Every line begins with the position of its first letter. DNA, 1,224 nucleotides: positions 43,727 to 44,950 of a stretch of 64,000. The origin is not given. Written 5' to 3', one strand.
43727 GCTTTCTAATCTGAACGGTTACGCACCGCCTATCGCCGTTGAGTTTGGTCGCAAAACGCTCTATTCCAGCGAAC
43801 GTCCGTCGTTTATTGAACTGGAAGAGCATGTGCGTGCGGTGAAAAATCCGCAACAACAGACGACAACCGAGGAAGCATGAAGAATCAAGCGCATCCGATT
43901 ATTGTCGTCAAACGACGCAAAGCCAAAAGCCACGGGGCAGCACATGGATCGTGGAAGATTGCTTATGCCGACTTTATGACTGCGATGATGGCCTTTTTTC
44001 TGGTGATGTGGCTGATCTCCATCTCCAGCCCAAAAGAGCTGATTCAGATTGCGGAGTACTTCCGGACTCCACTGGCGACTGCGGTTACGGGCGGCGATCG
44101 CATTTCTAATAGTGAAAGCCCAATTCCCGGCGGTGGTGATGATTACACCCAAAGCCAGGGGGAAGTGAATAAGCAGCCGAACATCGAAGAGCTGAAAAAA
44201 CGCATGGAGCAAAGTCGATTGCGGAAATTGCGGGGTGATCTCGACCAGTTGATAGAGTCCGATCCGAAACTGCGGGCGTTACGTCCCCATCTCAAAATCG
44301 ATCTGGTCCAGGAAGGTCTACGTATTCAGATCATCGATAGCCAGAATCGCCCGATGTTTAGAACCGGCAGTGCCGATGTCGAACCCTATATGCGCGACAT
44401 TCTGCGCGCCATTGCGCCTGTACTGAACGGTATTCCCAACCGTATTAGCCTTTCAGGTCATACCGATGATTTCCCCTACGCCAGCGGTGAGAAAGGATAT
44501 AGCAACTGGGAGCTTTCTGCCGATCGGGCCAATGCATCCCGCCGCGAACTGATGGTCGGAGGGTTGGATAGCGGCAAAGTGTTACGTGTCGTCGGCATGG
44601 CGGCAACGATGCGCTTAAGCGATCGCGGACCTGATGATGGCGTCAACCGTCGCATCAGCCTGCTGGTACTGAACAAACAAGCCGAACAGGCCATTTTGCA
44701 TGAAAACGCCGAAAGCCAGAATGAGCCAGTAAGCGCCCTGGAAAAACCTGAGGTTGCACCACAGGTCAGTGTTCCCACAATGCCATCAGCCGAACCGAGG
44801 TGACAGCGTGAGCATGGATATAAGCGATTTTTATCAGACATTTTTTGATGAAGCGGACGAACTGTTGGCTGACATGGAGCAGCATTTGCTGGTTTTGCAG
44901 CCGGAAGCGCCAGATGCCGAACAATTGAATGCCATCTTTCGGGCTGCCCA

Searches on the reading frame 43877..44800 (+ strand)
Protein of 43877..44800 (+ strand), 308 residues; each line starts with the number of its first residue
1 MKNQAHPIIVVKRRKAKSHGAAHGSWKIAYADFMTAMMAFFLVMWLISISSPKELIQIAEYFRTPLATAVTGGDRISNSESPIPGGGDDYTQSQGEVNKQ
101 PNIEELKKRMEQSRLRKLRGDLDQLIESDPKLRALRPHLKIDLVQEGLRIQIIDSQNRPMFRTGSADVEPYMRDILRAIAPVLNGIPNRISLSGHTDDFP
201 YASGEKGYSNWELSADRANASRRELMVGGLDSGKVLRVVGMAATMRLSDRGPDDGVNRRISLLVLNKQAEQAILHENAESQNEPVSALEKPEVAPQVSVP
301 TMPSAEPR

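Call 33: list_cluster_members(proteins=[window:43877-44800:+, window:44808-46769:+, window:47441-49099:+, window:49148-50746:+, window:51631-52677:+, window:53941-55086:+, window:55082-57157:+, window:57160-57549:+, window:1168-1851:-, window:15056-16465:-])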
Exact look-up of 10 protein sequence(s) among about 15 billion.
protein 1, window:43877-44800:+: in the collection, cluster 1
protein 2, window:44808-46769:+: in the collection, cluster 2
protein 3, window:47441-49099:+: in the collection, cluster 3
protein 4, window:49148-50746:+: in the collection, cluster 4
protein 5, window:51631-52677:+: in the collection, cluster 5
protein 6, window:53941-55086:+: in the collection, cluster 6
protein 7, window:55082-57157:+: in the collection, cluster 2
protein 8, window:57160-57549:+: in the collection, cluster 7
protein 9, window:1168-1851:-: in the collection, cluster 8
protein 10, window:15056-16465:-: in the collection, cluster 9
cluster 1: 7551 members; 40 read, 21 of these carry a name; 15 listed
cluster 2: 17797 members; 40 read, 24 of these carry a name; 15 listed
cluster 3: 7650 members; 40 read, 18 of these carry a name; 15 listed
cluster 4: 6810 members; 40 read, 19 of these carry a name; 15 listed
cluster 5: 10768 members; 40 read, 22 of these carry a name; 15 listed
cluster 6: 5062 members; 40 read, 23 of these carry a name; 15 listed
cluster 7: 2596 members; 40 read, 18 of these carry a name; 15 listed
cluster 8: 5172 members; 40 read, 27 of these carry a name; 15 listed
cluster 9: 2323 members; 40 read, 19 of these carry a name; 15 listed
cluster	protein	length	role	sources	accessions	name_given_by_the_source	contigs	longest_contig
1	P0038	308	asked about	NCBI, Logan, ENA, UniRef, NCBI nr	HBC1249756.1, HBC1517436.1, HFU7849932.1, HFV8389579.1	TPA: flagellar motor protein MotB [Escherichia coli] | flagellar motor protein MotB n=1 Tax=Escherichia coli TaxID=562 RepID=UPI000DA49D9A | flagellar motor protein MotB [Escherichia coli]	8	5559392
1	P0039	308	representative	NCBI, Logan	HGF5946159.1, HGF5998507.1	TPA: flagellar motor protein MotB [Escherichia coli]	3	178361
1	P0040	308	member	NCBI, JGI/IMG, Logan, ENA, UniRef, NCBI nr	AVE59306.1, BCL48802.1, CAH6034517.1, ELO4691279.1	flagellar motor protein MotB [Citrobacter koseri] | flagellar motor protein MotB n=1 Tax=Citrobacter TaxID=544 RepID=UPI000536A8E2 | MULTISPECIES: flagellar motor protein MotB [Citrobacter]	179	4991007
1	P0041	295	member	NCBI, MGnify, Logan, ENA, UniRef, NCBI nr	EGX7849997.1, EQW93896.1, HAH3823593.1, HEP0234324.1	flagellar motor stator protein MotA [Escherichia coli] | FL=1 | flagellar motor stator protein MotA n=1 Tax=Escherichia coli TaxID=562 RepID=UPI00038FB068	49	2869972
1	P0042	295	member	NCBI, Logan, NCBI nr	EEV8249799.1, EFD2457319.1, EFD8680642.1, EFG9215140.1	flagellar motor stator protein MotA [Escherichia coli]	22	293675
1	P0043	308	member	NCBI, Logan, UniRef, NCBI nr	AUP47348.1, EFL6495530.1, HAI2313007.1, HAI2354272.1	flagellar motor protein MotB [Escherichia coli] | flagellar motor protein MotB n=1 Tax=Escherichia coli TaxID=562 RepID=UPI000C9F685A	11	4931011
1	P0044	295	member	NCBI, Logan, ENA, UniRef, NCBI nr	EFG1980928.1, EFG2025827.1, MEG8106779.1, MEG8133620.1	flagellar motor stator protein MotA [Escherichia marmotae] | flagellar motor stator protein MotA n=1 Tax=Escherichia marmotae TaxID=1499973 ... | flagellar motor stator protein MotA [Escherichia coli]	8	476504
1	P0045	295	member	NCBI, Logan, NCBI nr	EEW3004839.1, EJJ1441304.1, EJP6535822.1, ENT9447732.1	flagellar motor stator protein MotA [Escherichia coli]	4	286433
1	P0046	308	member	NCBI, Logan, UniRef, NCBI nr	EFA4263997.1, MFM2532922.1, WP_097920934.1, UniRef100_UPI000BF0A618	flagellar motor protein MotB [Escherichia coli] | flagellar motor protein MotB n=1 Tax=Escherichia coli TaxID=562 RepID=UPI000BF0A618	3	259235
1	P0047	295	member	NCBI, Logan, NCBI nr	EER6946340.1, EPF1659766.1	flagellar motor stator protein MotA [Escherichia coli]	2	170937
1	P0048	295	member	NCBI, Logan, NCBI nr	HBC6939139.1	TPA: flagellar motor stator protein MotA [Escherichia coli] | flagellar motor stator protein MotA [Escherichia coli]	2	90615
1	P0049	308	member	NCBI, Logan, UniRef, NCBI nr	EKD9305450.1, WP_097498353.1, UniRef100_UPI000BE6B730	flagellar motor protein MotB [Escherichia coli] | flagellar motor protein MotB n=1 Tax=Escherichia coli TaxID=562 RepID=UPI000BE6B730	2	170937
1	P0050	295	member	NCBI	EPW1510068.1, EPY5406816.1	flagellar motor stator protein MotA [Salmonella enterica subsp. enterica serovar Dublin]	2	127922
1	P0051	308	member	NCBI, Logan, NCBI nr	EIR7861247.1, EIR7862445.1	flagellar motor protein MotB [Escherichia coli]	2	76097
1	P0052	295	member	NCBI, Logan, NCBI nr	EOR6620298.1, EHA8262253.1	flagellar motor stator protein MotA [Escherichia coli]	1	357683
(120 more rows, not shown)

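Call 34: find_encoding_contigs(protein=P0038, flank=10000, max_places=10)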
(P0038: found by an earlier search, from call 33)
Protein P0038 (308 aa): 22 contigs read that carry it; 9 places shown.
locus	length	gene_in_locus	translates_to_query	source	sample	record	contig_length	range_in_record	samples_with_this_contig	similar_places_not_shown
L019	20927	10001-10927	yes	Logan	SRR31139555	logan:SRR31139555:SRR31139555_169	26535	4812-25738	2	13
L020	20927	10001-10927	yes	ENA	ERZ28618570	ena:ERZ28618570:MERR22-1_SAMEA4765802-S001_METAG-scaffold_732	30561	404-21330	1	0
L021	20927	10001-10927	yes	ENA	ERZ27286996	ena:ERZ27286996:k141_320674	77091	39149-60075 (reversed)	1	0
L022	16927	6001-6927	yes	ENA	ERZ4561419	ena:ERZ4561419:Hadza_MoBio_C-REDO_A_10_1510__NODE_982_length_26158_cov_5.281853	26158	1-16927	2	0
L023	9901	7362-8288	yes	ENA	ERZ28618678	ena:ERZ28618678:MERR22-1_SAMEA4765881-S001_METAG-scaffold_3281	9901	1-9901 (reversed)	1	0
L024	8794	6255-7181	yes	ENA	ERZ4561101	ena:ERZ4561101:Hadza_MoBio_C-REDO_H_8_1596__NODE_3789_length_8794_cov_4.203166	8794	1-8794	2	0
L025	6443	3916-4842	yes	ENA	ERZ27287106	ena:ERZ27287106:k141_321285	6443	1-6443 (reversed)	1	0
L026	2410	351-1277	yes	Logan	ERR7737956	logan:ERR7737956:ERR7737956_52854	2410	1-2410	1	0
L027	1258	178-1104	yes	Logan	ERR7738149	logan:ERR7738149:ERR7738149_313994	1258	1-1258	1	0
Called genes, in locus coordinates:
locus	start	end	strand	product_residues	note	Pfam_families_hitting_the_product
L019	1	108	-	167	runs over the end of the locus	PF00210:Ferritin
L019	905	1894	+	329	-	PF00532:Peripla_BP_1, PF13407:Peripla_BP_4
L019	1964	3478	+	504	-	PF00005:ABC_tran, PF13304:AAA_21 (faint), PF00005:ABC_tran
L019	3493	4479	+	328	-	PF02653:BPD_transp_2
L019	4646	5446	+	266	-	PF02358:Trehalose_PPase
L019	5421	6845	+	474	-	PF00982:Glyco_transf_20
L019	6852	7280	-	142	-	PF00582:Usp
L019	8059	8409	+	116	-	PF05247:FlhD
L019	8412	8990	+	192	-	PF05280:FlhC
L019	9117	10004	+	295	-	PF20560:MotA_N, PF01618:MotA_ExbB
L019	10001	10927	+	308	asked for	PF13677:MotB_plug, PF00691:OmpA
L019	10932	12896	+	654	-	PF01627:Hpt, PF09078:CheY-binding, PF02895:H-kinase_dim, PF02518:HATPase_c, PF01584:CheW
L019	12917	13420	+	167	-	PF01584:CheW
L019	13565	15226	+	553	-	PF02203:TarH, PF00672:HAMP, PF00015:MCPsignal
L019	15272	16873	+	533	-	PF02203:TarH, PF00672:HAMP, PF00015:MCPsignal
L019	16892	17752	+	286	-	PF03705:CheR_N, PF01739:CheR, PF08242:Methyltransf_12 (faint), PF13649:Methyltransf_25 (faint)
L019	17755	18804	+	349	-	PF00072:Response_reg, PF01339:CheB_methylest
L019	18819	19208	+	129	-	PF00072:Response_reg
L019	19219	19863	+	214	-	PF04344:CheZ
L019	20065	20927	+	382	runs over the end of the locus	PF01312:Bac_export_2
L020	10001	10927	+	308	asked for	PF13677:MotB_plug, PF00691:OmpA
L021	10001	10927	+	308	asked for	PF13677:MotB_plug, PF00691:OmpA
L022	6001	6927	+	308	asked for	PF13677:MotB_plug, PF00691:OmpA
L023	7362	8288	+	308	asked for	PF13677:MotB_plug, PF00691:OmpA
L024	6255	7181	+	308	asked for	PF13677:MotB_plug, PF00691:OmpA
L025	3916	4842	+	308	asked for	PF13677:MotB_plug, PF00691:OmpA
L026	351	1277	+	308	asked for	PF13677:MotB_plug, PF00691:OmpA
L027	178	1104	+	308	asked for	PF13677:MotB_plug, PF00691:OmpA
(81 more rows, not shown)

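Call 46: find_encoding_contigs(protein=P0038, flank=1650, max_places=10)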
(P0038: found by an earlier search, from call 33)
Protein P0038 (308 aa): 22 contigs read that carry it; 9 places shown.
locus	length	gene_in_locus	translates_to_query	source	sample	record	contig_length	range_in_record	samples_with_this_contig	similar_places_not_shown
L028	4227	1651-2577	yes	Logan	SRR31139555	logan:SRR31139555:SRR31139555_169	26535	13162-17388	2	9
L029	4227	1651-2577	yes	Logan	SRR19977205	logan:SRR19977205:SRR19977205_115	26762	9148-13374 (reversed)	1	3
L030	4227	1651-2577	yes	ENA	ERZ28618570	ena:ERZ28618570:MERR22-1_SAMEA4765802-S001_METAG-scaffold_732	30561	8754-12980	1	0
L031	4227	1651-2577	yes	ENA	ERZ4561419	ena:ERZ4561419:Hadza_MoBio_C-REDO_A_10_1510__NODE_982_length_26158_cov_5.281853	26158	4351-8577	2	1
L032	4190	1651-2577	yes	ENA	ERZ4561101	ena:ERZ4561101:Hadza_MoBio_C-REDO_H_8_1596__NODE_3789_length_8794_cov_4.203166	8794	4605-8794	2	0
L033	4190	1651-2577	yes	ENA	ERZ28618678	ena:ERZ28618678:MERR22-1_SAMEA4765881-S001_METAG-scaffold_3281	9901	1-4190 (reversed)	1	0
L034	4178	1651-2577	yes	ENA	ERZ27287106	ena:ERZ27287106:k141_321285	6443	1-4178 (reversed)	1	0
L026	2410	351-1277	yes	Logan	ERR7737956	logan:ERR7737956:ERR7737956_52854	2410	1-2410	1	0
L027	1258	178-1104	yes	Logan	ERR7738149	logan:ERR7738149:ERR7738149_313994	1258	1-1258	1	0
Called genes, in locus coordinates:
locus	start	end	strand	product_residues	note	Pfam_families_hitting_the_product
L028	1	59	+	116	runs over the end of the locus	PF05247:FlhD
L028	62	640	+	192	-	PF05280:FlhC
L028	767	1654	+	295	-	PF20560:MotA_N, PF01618:MotA_ExbB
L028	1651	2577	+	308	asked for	PF13677:MotB_plug, PF00691:OmpA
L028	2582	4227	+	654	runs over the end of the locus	PF01627:Hpt, PF09078:CheY-binding, PF02895:H-kinase_dim, PF02518:HATPase_c, PF01584:CheW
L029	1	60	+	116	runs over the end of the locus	PF05247:FlhD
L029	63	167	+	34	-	-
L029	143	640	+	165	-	PF05280:FlhC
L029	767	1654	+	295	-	PF20560:MotA_N, PF01618:MotA_ExbB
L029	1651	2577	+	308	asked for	PF13677:MotB_plug, PF00691:OmpA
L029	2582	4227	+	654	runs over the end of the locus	PF01627:Hpt, PF09078:CheY-binding, PF02895:H-kinase_dim, PF02518:HATPase_c, PF01584:CheW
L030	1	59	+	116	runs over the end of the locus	PF05247:FlhD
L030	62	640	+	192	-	PF05280:FlhC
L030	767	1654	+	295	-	PF20560:MotA_N, PF01618:MotA_ExbB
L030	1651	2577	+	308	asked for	PF13677:MotB_plug, PF00691:OmpA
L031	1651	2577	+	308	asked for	PF13677:MotB_plug, PF00691:OmpA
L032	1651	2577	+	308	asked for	PF13677:MotB_plug, PF00691:OmpA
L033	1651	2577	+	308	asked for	PF13677:MotB_plug, PF00691:OmpA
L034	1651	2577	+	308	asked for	PF13677:MotB_plug, PF00691:OmpA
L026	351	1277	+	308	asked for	PF13677:MotB_plug, PF00691:OmpA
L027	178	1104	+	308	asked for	PF13677:MotB_plug, PF00691:OmpA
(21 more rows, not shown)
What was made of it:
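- ON and OFF alleles coexist in one lineage (call 46).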
